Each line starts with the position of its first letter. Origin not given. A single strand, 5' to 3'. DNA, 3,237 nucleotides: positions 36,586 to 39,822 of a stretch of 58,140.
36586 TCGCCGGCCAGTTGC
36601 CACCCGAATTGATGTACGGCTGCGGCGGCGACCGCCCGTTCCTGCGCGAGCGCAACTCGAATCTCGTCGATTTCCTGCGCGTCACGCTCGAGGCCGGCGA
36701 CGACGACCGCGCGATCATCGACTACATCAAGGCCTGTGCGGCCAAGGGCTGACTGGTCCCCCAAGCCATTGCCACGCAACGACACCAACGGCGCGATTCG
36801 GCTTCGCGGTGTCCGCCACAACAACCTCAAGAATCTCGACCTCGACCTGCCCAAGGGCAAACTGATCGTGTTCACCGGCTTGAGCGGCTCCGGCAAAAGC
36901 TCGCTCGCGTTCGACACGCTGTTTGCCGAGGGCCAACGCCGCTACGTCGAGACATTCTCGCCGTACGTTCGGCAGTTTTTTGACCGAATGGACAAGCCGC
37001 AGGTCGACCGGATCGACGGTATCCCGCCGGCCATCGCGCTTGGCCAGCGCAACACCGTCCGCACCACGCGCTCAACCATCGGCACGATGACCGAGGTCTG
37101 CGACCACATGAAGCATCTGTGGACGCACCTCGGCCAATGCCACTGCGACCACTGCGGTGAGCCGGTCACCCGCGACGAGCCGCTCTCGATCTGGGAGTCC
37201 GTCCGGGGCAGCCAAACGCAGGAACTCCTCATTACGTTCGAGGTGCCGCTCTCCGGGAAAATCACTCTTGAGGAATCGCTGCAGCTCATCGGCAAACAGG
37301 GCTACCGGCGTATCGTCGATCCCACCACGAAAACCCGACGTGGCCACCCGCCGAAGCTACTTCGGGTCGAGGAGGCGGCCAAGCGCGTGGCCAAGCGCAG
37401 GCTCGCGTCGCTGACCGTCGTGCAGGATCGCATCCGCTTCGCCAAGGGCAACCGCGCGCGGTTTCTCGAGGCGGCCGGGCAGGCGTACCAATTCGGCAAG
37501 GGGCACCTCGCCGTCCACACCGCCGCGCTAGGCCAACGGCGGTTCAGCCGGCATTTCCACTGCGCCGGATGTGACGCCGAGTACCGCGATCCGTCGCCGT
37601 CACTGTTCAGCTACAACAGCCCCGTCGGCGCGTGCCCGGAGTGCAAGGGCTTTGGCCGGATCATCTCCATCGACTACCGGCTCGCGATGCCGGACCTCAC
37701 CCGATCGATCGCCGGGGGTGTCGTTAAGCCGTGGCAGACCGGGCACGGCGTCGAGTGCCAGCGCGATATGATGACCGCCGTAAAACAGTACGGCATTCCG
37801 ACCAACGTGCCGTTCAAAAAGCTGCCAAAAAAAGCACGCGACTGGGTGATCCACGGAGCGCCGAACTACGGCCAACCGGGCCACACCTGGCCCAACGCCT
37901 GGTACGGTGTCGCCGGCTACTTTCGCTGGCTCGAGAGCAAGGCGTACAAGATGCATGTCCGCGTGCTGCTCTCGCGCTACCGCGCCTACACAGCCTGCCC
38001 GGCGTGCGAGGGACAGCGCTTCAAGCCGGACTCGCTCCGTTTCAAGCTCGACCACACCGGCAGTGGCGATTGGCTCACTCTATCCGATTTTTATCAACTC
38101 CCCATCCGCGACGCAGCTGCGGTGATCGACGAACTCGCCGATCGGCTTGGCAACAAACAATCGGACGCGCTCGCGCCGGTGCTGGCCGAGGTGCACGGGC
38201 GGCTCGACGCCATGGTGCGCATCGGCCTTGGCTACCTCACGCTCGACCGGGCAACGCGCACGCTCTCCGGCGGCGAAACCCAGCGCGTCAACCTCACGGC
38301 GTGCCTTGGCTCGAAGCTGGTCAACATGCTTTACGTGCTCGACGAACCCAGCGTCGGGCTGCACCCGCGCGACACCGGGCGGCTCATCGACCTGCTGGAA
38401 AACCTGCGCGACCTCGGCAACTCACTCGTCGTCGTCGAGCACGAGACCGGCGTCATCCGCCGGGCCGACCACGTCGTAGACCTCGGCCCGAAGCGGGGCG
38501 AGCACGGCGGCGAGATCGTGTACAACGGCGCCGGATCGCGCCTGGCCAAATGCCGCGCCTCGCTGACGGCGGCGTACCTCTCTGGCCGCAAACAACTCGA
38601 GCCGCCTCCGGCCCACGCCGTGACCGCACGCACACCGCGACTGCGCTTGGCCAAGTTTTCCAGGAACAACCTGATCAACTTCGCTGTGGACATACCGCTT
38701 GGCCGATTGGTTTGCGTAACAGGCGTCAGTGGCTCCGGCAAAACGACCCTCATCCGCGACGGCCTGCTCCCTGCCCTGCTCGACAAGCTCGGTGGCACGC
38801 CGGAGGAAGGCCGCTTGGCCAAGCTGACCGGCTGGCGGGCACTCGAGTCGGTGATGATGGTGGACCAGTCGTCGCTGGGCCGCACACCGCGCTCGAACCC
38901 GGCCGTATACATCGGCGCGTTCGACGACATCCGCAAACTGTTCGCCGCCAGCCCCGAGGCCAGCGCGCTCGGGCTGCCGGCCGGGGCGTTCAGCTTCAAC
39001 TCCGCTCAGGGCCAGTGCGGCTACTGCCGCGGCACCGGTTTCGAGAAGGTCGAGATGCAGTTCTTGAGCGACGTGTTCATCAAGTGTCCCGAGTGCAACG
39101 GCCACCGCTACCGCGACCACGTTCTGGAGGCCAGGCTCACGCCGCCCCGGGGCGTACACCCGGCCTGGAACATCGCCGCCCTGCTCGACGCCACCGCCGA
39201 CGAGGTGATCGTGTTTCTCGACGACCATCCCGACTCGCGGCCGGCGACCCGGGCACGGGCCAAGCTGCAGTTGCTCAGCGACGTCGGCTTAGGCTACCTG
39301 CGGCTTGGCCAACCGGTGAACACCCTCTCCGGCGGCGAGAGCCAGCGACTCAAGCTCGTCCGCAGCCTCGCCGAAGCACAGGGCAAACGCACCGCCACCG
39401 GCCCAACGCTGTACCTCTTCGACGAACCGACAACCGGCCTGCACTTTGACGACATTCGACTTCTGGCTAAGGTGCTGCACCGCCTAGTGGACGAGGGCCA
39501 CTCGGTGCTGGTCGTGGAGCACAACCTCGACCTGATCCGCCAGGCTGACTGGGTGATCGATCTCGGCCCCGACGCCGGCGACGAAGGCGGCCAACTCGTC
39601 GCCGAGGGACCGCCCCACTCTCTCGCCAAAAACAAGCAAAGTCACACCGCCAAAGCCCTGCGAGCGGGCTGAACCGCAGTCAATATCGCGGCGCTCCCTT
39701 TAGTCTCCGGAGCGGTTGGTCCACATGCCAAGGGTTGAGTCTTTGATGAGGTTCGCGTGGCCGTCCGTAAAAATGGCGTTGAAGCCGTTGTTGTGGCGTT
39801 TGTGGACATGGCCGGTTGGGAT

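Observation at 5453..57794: Highly iterated 10-14 bp palindrome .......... (core of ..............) scattered through the window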

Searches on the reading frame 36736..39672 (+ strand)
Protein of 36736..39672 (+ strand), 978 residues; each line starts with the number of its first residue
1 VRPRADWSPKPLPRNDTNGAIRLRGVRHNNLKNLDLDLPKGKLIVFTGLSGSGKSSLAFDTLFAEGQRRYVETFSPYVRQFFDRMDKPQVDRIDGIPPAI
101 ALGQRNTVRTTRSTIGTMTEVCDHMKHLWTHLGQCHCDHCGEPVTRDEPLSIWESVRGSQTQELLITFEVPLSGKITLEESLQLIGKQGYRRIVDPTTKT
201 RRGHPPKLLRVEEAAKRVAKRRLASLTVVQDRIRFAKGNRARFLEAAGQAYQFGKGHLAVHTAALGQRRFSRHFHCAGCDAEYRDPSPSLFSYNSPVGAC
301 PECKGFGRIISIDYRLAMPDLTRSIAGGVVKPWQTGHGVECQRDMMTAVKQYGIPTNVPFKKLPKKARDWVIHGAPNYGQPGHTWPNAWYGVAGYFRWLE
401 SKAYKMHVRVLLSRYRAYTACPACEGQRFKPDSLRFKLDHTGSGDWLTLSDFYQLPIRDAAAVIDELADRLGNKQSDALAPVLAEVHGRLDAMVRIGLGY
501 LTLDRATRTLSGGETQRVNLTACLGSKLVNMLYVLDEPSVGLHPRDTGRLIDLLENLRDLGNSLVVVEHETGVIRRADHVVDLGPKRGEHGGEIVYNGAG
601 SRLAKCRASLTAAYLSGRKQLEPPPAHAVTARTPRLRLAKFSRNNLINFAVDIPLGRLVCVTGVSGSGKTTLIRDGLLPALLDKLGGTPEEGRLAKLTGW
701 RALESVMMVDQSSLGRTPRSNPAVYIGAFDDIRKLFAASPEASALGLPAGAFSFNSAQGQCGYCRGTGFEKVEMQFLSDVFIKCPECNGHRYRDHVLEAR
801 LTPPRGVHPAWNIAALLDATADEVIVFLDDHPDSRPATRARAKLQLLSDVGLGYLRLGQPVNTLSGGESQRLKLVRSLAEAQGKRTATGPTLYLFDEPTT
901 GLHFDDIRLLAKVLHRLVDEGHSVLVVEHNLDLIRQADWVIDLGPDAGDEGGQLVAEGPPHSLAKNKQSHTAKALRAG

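Call 8: find_encoding_contigs(protein=window:36736-39672:+, flank=10000, max_places=10)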
Protein window:36736-39672:+ (978 aa): 22 contigs read that carry it; 10 places shown.
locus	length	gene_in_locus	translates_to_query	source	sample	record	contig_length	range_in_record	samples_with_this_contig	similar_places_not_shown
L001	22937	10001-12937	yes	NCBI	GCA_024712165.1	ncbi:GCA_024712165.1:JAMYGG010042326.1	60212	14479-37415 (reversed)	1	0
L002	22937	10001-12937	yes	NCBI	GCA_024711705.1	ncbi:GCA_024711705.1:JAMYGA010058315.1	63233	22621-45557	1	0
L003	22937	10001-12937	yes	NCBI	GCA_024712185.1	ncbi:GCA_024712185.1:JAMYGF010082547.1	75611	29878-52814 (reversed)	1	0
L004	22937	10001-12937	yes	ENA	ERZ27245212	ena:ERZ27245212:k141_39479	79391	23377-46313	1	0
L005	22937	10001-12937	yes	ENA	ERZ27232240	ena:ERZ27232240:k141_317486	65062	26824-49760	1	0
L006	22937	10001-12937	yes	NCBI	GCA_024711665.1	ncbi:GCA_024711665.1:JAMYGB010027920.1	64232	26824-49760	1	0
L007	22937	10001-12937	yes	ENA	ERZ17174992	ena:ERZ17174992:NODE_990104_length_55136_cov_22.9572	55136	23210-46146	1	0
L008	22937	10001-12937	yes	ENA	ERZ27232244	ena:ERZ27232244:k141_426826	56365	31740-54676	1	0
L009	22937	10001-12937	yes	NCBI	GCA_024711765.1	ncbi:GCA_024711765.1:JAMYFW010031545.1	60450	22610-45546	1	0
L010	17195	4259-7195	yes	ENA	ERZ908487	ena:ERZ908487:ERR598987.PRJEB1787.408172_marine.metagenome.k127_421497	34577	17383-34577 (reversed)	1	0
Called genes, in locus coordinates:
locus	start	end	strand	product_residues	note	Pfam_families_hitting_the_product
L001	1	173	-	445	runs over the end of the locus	PF15902:Sortilin-Vps10 (faint), PF13088:BNR_2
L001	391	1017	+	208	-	-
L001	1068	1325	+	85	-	PF01022:HTH_5 (weak), PF01047:MarR (weak), PF13601:HTH_34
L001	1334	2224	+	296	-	PF02401:LYTB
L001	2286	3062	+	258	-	PF13857:Ank_5 (faint), PF12796:Ank_2, PF13606:Ank_3 (faint), PF13637:Ank_4 (weak), PF00023:Ank (weak), PF12796:Ank_2 (weak)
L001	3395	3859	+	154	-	-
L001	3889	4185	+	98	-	-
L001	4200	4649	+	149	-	-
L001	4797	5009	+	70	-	-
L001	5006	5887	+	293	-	PF12796:Ank_2, PF24521:Ank_KRIT1 (weak), PF13637:Ank_4, PF00023:Ank, PF13637:Ank_4, PF00023:Ank, PF12796:Ank_2 (weak), PF13857:Ank_5, +3 more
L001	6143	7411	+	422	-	PF05345:He_PIG, PF07679:I-set (weak), PF13927:Ig_3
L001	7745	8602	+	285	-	PF08501:Shikimate_dh_N, PF01488:Shikimate_DH (weak), PF18317:SDH_C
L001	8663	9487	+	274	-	PF01261:AP_endonuc_2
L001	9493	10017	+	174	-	PF16798:DUF5069 (weak)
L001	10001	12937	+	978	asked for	PF00005:ABC_tran (faint), PF02463:SMC_N (faint), PF13555:AAA_29 (faint), PF20703:nSTAND1 (faint), PF13191:AAA_16 (faint), PF13304:AAA_21 (faint), PF17755:UvrA_DNA-bind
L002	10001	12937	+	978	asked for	PF00005:ABC_tran (faint), PF02463:SMC_N (faint), PF13555:AAA_29 (faint), PF20703:nSTAND1 (faint), PF13191:AAA_16 (faint), PF13304:AAA_21 (faint), PF17755:UvrA_DNA-bind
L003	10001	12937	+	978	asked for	PF00005:ABC_tran (faint), PF02463:SMC_N (faint), PF13555:AAA_29 (faint), PF20703:nSTAND1 (faint), PF13191:AAA_16 (faint), PF13304:AAA_21 (faint), PF17755:UvrA_DNA-bind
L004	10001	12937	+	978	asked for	PF00005:ABC_tran (faint), PF02463:SMC_N (faint), PF13555:AAA_29 (faint), PF20703:nSTAND1 (faint), PF13191:AAA_16 (faint), PF13304:AAA_21 (faint), PF17755:UvrA_DNA-bind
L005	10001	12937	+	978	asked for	PF00005:ABC_tran (faint), PF02463:SMC_N (faint), PF13555:AAA_29 (faint), PF20703:nSTAND1 (faint), PF13191:AAA_16 (faint), PF13304:AAA_21 (faint), PF17755:UvrA_DNA-bind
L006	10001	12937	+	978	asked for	PF00005:ABC_tran (faint), PF02463:SMC_N (faint), PF13555:AAA_29 (faint), PF20703:nSTAND1 (faint), PF13191:AAA_16 (faint), PF13304:AAA_21 (faint), PF17755:UvrA_DNA-bind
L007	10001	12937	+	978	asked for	PF00005:ABC_tran (faint), PF02463:SMC_N (faint), PF13555:AAA_29 (faint), PF20703:nSTAND1 (faint), PF13191:AAA_16 (faint), PF13304:AAA_21 (faint), PF17755:UvrA_DNA-bind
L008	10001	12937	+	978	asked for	PF00005:ABC_tran (faint), PF02463:SMC_N (faint), PF13555:AAA_29 (faint), PF20703:nSTAND1 (faint), PF13191:AAA_16 (faint), PF13304:AAA_21 (faint), PF17755:UvrA_DNA-bind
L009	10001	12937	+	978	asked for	PF00005:ABC_tran (faint), PF02463:SMC_N (faint), PF13555:AAA_29 (faint), PF20703:nSTAND1 (faint), PF13191:AAA_16 (faint), PF13304:AAA_21 (faint), PF17755:UvrA_DNA-bind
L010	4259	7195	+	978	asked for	PF00005:ABC_tran (faint), PF02463:SMC_N (faint), PF13555:AAA_29 (faint), PF20703:nSTAND1 (faint), PF13191:AAA_16 (faint), PF13304:AAA_21 (faint), PF17755:UvrA_DNA-bind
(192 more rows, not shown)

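Call 19: find_related_loci(query=window:36736-39672:+, collection=genome_contigs, flank=10000)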
Query window:36736-39672:+ (978 aa) in genome_contigs; peptide patterns used: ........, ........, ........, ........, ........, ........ (x = any residue, [..] = any of these).
599 stretches matched a pattern (row limit reached: there are more); 585 encode a relative of the query (tblastn E <= 1e-3); the best 80 are kept; 80 distinct loci.
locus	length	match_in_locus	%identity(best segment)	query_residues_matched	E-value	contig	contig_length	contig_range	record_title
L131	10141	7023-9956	89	2-978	0e+0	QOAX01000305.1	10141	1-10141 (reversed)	MAG: Verrucomicrobia bacterium isolate MAG 15 Ga0232646_1001839, whole genome shotgun sequence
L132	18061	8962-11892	88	2-978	0e+0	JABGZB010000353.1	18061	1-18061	MAG: Verrucomicrobia bacterium isolate SI036_bin22 k141_1025434, whole genome shotgun sequence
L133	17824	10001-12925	86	2-978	0e+0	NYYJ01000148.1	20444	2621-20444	MAG: Verrucomicrobiales bacterium isolate ARS81 73233, whole genome shotgun sequence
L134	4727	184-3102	80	12-976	0e+0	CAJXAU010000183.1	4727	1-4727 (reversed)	MAG TPA_asm: uncultured Verrucomicrobia bacterium isolate ERR599097_bin.68_MetaBAT_v2.12.1_MAG genome assembly, contig:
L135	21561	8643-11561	78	12-977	0e+0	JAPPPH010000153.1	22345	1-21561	MAG: Verrucomicrobiales bacterium isolate SB9160_S9_bin_9 NODE_237_length_22345_cov_9.57061, whole genome shotgun sequen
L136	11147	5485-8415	87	2-978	0e+0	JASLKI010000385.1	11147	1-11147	MAG: Verrucomicrobiota bacterium isolate ETNP1_MAG_26 c_000002287591, whole genome shotgun sequence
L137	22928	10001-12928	87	2-976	0e+0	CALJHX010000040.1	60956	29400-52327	MAG: uncultured Verrucomicrobiae bacterium isolate FRAM_RAS_EGC1617_bin38 genome assembly, contig: FRAM_EGC1617_bin38-40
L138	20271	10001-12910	87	9-978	0e+0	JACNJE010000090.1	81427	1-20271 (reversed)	MAG: Verrucomicrobia bacterium isolate NIOZ-UU28 NIOZ-UU_NODE_234_length_81427_cov_12.7058, whole genome shotgun sequenc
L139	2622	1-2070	89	11-976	0e+0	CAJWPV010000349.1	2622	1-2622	MAG TPA_asm: uncultured Verrucomicrobia bacterium isolate ERR599062_bin.58_MetaBAT_v2.12.1_MAG genome assembly, contig:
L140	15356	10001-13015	58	15-976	0e+0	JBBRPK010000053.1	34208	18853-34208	MAG: Verrucomicrobiota bacterium isolate La1_metabat2.433 LA1C_B2.433_k141_2956009L_34208_cov_23.1416, whole genome shot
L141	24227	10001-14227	55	4-977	0e+0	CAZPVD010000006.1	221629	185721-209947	MAG TPA_asm: uncultured Verrucomicrobiota bacterium isolate binchicken_co185_72 genome assembly, contig: NODE_57_length_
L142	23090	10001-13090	57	19-977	0e+0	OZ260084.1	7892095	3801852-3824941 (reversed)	MAG: Limisphaerales bacterium isolate NI281-mx-bin16 genome assembly, chromosome: 1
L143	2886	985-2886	78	12-975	0e+0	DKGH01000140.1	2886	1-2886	MAG TPA_asm: Verrucomicrobia bacterium UBA6775 UBA6775_contig_14644, whole genome shotgun sequence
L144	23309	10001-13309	51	14-976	0e+0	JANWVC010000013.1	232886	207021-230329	MAG: Limisphaera sp. isolate SKYG106 k141_142458, whole genome shotgun sequence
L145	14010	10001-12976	52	20-978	0e+0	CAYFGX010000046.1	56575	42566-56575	MAG TPA_asm: uncultured Verrucomicrobiota bacterium isolate ERP003628_co2_45 genome assembly, contig: NODE_366_length_56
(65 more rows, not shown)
